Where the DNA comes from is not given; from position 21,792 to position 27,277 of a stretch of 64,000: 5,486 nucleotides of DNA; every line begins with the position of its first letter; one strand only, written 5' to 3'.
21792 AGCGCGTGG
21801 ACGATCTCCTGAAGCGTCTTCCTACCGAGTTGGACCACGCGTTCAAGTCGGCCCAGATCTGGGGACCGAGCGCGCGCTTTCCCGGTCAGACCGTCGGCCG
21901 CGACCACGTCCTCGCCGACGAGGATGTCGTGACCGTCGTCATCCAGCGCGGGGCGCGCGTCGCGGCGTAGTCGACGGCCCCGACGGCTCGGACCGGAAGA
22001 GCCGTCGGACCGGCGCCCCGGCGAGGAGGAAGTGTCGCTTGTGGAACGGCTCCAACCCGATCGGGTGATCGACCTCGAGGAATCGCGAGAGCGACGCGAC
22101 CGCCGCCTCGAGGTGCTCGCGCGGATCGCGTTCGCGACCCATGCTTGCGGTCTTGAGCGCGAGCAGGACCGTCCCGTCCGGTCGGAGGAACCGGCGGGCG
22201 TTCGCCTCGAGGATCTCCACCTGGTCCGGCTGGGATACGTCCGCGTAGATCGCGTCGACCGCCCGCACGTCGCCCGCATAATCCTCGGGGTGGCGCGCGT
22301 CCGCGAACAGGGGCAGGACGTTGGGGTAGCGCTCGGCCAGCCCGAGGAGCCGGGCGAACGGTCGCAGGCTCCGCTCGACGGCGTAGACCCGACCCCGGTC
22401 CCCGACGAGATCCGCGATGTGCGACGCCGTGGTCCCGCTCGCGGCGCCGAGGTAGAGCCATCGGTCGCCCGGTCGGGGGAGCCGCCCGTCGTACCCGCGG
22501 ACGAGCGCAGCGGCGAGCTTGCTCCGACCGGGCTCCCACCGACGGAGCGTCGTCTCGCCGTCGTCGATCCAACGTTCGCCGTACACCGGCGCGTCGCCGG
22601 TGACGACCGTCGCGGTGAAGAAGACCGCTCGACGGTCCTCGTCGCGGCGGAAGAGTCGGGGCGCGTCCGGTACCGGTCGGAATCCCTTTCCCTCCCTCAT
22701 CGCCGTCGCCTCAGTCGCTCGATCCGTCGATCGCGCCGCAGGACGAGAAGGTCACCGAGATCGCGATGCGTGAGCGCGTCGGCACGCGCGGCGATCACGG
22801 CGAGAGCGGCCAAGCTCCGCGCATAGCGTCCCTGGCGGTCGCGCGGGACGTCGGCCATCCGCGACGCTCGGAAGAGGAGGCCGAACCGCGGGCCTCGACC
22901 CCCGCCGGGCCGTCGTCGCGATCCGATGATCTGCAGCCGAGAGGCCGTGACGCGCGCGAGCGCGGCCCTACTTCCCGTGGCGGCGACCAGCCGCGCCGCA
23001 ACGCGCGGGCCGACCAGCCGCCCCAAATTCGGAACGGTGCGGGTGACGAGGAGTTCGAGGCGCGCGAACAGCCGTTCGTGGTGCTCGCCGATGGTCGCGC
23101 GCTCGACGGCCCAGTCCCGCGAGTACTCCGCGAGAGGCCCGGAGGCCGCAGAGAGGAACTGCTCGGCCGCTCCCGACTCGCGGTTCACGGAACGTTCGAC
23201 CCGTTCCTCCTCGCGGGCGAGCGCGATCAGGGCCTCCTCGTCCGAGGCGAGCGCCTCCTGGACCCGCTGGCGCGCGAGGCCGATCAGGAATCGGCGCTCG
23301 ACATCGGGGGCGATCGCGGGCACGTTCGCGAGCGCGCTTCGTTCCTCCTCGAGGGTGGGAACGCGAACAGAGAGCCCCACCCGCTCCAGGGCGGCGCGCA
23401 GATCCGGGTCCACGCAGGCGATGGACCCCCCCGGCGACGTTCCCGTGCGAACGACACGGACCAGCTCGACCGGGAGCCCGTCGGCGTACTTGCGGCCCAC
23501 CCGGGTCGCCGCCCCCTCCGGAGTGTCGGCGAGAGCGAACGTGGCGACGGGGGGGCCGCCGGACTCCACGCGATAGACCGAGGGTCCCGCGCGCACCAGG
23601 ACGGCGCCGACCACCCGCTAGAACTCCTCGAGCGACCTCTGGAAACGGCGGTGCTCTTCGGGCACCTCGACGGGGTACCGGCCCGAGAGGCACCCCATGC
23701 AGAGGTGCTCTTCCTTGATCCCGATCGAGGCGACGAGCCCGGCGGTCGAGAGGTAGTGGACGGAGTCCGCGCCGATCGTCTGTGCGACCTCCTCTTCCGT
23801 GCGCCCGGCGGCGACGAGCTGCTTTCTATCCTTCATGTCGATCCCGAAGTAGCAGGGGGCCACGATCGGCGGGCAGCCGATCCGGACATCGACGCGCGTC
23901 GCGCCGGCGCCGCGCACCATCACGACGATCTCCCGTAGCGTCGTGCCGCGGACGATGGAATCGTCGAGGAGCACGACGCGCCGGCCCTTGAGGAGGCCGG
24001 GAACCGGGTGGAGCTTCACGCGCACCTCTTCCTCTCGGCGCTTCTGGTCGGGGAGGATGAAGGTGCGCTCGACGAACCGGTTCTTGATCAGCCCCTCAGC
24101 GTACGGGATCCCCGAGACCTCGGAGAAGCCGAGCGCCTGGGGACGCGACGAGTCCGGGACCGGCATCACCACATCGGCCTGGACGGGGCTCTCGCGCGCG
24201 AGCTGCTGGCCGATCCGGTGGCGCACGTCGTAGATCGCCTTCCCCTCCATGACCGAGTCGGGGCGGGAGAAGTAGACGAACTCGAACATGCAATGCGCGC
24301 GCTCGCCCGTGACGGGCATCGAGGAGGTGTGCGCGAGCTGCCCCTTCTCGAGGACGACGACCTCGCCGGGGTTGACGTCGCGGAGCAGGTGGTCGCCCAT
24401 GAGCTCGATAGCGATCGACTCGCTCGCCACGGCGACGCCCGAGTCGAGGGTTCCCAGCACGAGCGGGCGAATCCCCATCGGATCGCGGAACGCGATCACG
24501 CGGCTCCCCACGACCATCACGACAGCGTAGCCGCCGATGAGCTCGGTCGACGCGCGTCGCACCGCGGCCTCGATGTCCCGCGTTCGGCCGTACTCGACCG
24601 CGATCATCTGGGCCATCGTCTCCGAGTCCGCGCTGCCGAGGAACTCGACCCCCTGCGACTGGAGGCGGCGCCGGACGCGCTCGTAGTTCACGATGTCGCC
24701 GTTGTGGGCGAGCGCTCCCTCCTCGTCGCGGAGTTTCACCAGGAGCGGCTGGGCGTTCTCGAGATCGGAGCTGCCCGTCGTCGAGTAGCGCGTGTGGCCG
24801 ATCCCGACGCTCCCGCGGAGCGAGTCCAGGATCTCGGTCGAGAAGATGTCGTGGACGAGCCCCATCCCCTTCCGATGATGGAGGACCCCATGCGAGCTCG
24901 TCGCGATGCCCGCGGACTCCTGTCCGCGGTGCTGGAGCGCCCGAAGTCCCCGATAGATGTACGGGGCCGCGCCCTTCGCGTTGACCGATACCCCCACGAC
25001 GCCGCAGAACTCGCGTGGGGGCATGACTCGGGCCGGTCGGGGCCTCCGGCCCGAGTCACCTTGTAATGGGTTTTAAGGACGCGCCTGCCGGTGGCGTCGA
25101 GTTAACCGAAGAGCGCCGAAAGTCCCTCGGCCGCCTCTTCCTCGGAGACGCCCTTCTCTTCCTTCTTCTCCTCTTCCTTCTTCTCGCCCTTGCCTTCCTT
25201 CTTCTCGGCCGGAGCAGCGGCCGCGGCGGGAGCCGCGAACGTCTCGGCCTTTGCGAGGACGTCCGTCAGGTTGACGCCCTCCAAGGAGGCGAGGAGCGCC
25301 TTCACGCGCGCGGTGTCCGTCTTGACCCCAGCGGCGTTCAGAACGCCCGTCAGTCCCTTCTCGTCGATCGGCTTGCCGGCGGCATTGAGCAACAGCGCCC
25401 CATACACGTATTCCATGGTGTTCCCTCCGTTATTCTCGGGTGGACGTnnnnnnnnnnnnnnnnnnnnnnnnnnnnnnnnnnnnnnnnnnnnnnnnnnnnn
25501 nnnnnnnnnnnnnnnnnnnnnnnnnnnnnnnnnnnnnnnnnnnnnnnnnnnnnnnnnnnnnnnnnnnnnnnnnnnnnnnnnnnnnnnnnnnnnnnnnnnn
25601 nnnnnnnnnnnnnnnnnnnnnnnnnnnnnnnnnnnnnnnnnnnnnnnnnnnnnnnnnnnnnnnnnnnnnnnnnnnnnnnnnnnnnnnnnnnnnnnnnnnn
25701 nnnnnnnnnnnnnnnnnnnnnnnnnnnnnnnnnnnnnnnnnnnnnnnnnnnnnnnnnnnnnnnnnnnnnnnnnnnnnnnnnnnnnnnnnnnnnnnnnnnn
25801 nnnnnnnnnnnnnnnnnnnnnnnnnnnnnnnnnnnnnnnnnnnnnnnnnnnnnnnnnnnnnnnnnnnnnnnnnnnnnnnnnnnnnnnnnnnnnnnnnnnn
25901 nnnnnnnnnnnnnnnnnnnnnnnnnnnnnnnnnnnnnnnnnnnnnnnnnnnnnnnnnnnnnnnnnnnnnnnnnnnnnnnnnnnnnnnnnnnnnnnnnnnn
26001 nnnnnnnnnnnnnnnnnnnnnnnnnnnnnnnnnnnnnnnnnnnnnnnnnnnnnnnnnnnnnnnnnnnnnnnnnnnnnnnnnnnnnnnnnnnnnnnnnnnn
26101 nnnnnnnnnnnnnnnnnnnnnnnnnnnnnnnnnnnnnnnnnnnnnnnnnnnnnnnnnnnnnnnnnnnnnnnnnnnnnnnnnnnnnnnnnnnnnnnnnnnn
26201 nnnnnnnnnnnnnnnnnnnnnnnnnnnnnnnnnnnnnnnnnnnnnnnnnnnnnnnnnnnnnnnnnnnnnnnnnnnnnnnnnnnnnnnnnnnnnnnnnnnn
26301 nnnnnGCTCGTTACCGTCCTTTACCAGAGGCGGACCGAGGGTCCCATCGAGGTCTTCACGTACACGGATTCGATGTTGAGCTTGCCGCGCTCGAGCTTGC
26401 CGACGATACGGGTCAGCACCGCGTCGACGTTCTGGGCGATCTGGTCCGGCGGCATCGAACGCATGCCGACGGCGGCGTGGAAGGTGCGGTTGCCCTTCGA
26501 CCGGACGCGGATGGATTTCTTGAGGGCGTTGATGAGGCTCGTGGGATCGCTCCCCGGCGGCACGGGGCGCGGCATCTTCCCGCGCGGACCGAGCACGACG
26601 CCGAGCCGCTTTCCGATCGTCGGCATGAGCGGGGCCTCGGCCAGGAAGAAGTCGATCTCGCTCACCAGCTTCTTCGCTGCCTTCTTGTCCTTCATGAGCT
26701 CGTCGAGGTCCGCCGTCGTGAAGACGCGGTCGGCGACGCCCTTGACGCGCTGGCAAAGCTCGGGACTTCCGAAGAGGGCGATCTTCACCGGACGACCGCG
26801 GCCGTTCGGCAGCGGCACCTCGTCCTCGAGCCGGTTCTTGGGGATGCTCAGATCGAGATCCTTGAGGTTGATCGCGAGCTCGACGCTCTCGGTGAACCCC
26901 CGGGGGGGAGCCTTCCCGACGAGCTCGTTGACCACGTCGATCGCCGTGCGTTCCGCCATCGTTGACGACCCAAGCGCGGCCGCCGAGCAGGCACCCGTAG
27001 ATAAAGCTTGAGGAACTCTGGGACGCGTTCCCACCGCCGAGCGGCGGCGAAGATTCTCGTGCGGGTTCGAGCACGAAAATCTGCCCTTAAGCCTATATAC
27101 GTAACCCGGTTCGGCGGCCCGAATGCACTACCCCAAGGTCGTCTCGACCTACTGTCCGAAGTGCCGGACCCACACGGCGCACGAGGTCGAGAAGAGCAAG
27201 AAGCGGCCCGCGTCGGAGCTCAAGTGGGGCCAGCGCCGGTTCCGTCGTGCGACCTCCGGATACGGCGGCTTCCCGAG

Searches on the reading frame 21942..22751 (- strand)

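Call 72: search_protein_families(library=ncbifam, proteins=[window:21942-22751:-], max_evalue=0.00001)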
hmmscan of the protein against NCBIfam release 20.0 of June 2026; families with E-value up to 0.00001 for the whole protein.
window:21942-22751:- (270 aa): 5 families
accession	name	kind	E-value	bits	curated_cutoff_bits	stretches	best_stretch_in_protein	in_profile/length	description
NF003276.0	PRK04266.1-2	equivalog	8.7e-59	198.6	113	1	51-243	24-216/222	fibrillarin-like rRNA/tRNA 2'-O-methyltransferase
NF003275.0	PRK04266.1-1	equivalog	9.8e-53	178.7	339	1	46-243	30-227/233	fibrillarin-like rRNA/tRNA 2'-O-methyltransferase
NF003277.0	PRK04266.1-3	equivalog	1.3e-41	142.8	254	1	39-243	18-221/226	fibrillarin-like rRNA/tRNA 2'-O-methyltransferase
NF003278.0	PRK04266.1-4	equivalog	2.1e-40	138.5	195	1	41-243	10-204/209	fibrillarin-like rRNA/tRNA 2'-O-methyltransferase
NF003279.0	PRK04266.1-5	equivalog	4.1e-40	137.7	377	1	47-245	28-225/230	fibrillarin-like rRNA/tRNA 2'-O-methyltransferase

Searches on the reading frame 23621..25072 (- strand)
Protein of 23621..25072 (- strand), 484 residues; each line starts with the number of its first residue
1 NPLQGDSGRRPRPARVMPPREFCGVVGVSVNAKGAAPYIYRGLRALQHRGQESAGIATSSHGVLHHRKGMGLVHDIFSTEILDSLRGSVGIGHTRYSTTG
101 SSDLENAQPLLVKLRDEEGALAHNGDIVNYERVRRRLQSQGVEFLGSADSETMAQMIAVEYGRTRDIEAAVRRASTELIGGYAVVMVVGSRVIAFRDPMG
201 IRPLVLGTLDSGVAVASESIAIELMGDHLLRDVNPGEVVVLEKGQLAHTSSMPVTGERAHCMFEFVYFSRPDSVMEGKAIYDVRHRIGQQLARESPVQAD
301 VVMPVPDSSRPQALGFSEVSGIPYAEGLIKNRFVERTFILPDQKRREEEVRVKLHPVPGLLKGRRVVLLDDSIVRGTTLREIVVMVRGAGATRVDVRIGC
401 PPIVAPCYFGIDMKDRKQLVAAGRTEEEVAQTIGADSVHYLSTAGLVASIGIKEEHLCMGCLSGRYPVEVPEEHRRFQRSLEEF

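Call 72: search_protein_families(library=ncbifam, proteins=[window:23621-25072:-], max_evalue=0.00001)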
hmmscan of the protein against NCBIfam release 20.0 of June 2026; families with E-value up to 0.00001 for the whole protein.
window:23621-25072:- (484 aa): 7 families
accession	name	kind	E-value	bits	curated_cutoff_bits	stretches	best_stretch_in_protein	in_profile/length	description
TIGR01134.1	purF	equivalog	6.9e-152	506.8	350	1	23-467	1-432/432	amidophosphoribosyltransferase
NF001484.0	PRK00331.1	subfamily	7.3e-38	130.3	381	1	23-247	2-222/601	isomerizing glutamine--fructose-6-phosphate transaminase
TIGR01135.1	glmS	equivalog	5.6e-36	124.2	418.05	1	23-245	1-219/607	glutamine--fructose-6-phosphate transaminase (isomerizing)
TIGR01536.1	asn_synth_AEB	equivalog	1.6e-18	67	267.1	1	23-225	1-169/517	asparagine synthase (glutamine-hydrolyzing)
NF006949.0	PRK09431.1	equivalog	6e-12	44.9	499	1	90-245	45-187/554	asparagine synthase B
TIGR03104.1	trio_amidotrans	equivalog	8.8e-09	34.1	570.1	1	86-223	40-166/589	N-acetylglutaminylglutamine amidotransferase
TIGR03108.1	eps_aminotran_1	hypoth_equivalog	1.3e-07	30.8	816.9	1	88-236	43-179/628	XrtA/PEP-CTERM system amidotransferase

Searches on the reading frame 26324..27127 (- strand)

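Call 72: search_protein_families(library=ncbifam, proteins=[window:26324-27127:-], max_evalue=0.00001)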
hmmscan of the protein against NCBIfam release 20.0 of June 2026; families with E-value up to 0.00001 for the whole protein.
window:26324-27127:- (268 aa): 2 families
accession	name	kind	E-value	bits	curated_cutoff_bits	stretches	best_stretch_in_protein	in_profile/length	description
NF003244.0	PRK04203.1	equivalog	1.7e-76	256.5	203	1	57-267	3-214/216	50S ribosomal protein L1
TIGR01169.1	rplA_bact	equivalog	1.6e-19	70.2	216.3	1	67-267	25-222/227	50S ribosomal protein L1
